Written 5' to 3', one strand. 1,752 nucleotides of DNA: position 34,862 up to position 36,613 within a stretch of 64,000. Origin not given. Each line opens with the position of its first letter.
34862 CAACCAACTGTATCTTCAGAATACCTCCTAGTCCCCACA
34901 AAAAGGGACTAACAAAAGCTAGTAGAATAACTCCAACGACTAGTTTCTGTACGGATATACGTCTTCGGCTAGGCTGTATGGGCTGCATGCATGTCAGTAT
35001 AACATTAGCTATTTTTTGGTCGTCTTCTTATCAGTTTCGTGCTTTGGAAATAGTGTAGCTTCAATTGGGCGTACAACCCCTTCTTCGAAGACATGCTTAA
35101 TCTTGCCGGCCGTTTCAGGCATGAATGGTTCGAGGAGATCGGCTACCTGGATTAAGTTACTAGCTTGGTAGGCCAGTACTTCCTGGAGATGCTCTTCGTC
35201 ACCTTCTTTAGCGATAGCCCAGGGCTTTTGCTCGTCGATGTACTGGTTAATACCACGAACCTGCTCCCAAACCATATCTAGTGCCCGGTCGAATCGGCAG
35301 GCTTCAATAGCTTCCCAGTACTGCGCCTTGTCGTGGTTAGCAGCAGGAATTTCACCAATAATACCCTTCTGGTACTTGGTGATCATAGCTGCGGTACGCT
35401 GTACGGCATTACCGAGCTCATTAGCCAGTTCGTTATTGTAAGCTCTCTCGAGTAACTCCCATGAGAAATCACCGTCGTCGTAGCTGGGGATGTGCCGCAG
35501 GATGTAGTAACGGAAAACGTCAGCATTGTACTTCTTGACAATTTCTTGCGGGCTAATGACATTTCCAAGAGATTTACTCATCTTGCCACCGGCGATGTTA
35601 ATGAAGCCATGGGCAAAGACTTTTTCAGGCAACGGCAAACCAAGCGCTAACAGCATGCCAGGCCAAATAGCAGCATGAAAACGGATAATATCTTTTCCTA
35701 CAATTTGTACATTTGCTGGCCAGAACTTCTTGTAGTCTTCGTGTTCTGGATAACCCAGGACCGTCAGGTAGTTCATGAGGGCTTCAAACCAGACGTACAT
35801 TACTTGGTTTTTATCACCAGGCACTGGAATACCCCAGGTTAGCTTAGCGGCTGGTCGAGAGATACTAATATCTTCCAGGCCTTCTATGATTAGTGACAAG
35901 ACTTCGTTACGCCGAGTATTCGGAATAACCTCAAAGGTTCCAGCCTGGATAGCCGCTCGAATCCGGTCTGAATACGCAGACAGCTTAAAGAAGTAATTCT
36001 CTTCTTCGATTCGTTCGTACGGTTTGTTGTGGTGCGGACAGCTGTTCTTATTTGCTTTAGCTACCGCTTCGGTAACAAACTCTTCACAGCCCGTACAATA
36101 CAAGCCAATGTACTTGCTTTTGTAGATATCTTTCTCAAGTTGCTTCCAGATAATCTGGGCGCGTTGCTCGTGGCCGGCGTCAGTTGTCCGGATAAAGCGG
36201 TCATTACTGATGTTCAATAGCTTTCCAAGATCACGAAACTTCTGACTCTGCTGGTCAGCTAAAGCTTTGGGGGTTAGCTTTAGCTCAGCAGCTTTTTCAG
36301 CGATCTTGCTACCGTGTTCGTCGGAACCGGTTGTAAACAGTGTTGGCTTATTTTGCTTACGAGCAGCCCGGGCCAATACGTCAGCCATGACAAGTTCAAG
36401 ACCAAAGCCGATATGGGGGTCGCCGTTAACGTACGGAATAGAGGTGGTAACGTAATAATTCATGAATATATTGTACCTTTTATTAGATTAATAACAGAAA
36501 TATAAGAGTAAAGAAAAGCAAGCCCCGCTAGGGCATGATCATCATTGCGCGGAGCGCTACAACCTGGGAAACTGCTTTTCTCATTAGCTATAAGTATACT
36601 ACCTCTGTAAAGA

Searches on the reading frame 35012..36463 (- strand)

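Call 28: search_protein_families(library=pfam, proteins=[window:35012-36463:-], max_evalue=0.001)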
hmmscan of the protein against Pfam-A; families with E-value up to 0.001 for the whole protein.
window:35012-36463:- (484 aa): 5 families
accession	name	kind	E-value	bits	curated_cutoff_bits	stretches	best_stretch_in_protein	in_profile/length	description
PF09334.17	tRNA-synt_1g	-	1.1e-101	340.9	20.1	1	3-357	1-390/391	tRNA synthetases class I (M)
PF00133.28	tRNA-synt_1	-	3.5e-34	118.7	22.7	2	219-322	296-403/414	tRNA synthetases class I (I, L, M and V)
PF01406.26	tRNA-synt_1e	-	1.3e-12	48.2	27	1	283-340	242-298/301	tRNA synthetases class I (C) catalytic domain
PF01921.24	tRNA-synt_1f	-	7.2e-08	32.2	27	1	255-327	240-315/360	tRNA synthetases class I (K)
PF19303.5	Anticodon_3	-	6.8e-06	26.5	23.5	1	365-460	11-102/152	Anticodon binding domain of methionyl tRNA ligase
